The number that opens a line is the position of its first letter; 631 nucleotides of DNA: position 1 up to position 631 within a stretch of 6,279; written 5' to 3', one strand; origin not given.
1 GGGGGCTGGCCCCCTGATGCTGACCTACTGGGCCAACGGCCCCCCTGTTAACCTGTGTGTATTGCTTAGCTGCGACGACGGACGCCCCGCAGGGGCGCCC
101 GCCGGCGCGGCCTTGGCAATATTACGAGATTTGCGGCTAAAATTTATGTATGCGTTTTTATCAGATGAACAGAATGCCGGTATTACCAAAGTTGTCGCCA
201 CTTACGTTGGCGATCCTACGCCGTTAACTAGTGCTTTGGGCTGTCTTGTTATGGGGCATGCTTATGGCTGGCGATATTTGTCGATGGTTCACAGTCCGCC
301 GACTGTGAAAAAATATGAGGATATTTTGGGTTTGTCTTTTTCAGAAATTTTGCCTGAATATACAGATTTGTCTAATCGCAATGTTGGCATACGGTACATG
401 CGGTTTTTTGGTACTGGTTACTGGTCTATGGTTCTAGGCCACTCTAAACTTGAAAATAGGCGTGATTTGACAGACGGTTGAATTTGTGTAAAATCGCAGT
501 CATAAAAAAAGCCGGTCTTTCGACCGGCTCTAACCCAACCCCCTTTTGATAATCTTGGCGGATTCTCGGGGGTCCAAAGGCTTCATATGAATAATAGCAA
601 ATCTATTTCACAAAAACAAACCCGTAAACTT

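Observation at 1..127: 72% G+C hairpin island at the circular junction of an AT-rich phage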

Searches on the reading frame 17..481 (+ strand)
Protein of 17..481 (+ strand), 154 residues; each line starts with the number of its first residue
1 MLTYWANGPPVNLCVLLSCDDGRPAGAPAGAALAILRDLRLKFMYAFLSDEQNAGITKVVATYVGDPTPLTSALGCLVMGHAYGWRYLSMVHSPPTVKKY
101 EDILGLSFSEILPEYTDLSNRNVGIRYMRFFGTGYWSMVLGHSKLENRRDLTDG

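Call 10: search_protein_families(library=pfam, proteins=[window:17-481:+], max_evalue=0.1)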
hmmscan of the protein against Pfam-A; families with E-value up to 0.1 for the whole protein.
window:17-481:+ (154 aa): 0 families

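Call 11: search_protein_families(library=phrogs, proteins=[window:17-481:+], max_evalue=0.01)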
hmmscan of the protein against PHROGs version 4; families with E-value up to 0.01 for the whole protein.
window:17-481:+ (154 aa): 0 families
